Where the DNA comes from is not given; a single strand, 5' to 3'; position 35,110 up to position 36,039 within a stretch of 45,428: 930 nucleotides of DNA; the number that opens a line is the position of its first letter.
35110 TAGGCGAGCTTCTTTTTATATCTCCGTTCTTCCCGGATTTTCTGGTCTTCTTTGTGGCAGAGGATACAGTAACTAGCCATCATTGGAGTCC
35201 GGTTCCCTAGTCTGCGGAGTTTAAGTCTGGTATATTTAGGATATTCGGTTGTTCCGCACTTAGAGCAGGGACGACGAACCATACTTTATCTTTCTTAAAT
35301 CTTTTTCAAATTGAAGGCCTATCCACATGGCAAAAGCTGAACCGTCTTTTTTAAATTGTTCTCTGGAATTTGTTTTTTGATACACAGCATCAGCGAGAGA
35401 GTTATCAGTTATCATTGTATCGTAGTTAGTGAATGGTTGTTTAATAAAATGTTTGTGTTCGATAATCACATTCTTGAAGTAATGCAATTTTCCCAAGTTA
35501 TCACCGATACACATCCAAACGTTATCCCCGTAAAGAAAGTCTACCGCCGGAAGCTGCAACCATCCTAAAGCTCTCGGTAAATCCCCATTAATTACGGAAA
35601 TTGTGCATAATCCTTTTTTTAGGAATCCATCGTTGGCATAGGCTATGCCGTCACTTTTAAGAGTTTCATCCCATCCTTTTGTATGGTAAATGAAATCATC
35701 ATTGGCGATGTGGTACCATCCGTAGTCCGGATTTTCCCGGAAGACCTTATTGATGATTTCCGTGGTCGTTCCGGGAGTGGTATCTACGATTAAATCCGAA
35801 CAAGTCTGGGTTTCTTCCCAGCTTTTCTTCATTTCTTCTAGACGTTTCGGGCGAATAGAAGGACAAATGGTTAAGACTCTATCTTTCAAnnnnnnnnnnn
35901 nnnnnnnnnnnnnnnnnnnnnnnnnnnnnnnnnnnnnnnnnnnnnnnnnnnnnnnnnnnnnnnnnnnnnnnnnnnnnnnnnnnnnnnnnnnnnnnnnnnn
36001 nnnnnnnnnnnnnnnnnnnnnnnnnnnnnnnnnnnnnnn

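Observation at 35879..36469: Phage-encoded PEP-CTERM (exosortase-dependent) secreted protein at the head of the glycan island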

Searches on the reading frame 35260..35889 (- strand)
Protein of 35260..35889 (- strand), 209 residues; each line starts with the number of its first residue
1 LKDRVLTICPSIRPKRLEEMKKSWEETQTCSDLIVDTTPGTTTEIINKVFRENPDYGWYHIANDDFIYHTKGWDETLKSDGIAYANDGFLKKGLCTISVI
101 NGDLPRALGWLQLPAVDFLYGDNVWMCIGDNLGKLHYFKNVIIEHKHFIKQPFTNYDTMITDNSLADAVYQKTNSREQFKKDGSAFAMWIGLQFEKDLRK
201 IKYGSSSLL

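Call 7: search_protein_families(library=pfam, proteins=[window:35260-35889:-], max_evalue=0.01)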
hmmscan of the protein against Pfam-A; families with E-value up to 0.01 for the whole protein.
window:35260-35889:- (209 aa): 1 family
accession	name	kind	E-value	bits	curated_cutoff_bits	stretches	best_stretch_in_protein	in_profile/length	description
PF23763.2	Beta-barrel_GLAA-B_I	-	0.0042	17.7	28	0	170-206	26-62/95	GLAA-B beta-barrel domain I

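Call 20: search_protein_families(library=phrogs, proteins=[window:35260-35889:-], max_evalue=0.001)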
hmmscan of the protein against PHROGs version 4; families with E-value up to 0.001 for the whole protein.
window:35260-35889:- (209 aa): 2 families
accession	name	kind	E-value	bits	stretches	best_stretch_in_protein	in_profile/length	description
phrog_14945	-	moron, auxiliary metabolic gene and host takeover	9.7e-22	78.5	1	56-199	78-214/218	glycosyltransferase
phrog_2675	-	other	3.7e-11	43.2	1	57-195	91-227/599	DNA methyltransferase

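Call 94: search_dna_similar(query=window:35260-35889:-, collection=phages, mode=protein, max_evalue=0.001, max_rows=15)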
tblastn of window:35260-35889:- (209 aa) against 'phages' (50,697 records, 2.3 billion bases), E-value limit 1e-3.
Records with a match: 71; places in all: 71; records where one place covers at least 80% of the query: 8.
Best place of each record, by identity: <60% 71.
By first word of the organism name: Streptomyces 63; Arthrobacter 4; Actinoplanes 2; Pelagibacter 2.
By host as written in the record: Streptomyces griseus ATCC 10137 26; Streptomyces lividans JI 1326 15; Streptomyces viridochromogenes DSM40736 6; Streptomyces sanglieri UNT16F27A 4; - 3; Streptomyces mirabilis NRRL B-2400 3; Streptomyces griseofuscus ATCC 23916 3; Arthrobacter globiformis NRRL B-2979 SEA 2; and 6 more.
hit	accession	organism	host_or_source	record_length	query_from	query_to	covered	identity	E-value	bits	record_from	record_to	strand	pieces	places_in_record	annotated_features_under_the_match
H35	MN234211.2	Arthrobacter phage Mimi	Arthrobacter globiformis NRRL B-2979 SEA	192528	1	202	97%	26.2%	3e-14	76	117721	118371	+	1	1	177: glycosyltransferase | 178: nucleotidyl transferase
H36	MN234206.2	Arthrobacter phage Racecar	Arthrobacter globiformis NRRL B-2979 SEA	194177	1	202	97%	26.2%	3e-14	76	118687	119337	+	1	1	178: glycosyltransferase | 179: nucleotidyl transferase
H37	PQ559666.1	Arthrobacter phage Talia1610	Arthrobacter globiformis B-2979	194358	1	202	97%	26.2%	3e-14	76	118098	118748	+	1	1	178: glycosyltransferase | 179: nucleotidyl transferase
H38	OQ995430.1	Streptomyces phage Kenrey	Streptomyces griseus ATCC 10137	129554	4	199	94%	26.1%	8e-12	69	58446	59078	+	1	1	80: glycosyltransferase | 79: glycosyltransferase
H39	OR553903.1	Streptomyces phage Phredrick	Streptomyces griseus ATCC 10137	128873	4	198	93%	26.2%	1e-11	69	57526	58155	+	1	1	78: glycosyltransferase | 77: glycosyltransferase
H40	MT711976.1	Streptomyces phage Coruscant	Streptomyces venezuelae ATCC 10712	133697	40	201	78%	29.5%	4e-11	67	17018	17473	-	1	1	glycosyltransferase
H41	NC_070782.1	Streptomyces phage Coruscant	Streptomyces venezuelae ATCC 10712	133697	40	201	78%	29.5%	4e-11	67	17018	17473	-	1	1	glycosyltransferase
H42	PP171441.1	Streptomyces phage Mandalore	soil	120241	40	201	78%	28.9%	1e-10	66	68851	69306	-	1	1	record has no annotation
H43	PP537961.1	Streptomyces phage Francob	Streptomyces viridochromogenes DSM40736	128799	4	199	94%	23.9%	3e-10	65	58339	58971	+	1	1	77: glycosyltransferase | 76: glycosyltransferase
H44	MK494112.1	Streptomyces phage EGole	Streptomyces griseus ATCC 10137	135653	64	202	67%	33.6%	1e-17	86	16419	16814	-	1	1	36: glycosyltransferase | 35: adenylyltransferase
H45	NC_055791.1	Streptomyces phage EGole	Streptomyces griseus ATCC 10137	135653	64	202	67%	33.6%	1e-17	86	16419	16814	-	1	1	36: glycosyltransferase | 35: bifunctional heptose 7-phosphate kinase/heptose 1-phosphate ...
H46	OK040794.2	Arthrobacter phage Atuin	Arthrobacter globiformis NRRL B-2979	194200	40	202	78%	28.4%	2e-12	71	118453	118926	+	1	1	170: glycosyltransferase | 171: nucleotidyl transferase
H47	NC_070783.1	Streptomyces phage Faust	Streptomyces lividans JI 1326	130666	46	202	75%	28.6%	4e-13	73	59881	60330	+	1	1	79: glycosyltransferase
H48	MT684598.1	Streptomyces phage Faust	Streptomyces lividans JI 1326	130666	46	202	75%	28.6%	4e-13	73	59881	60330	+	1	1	79: glycosyltransferase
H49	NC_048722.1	Streptomyces phage Wofford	Streptomyces griseus ATCC 10137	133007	46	201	75%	28.6%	6e-12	70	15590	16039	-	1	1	35: glycosyltransferase | 34: bifunctional heptose 7-phosphate kinase/heptose 1-phosphate ...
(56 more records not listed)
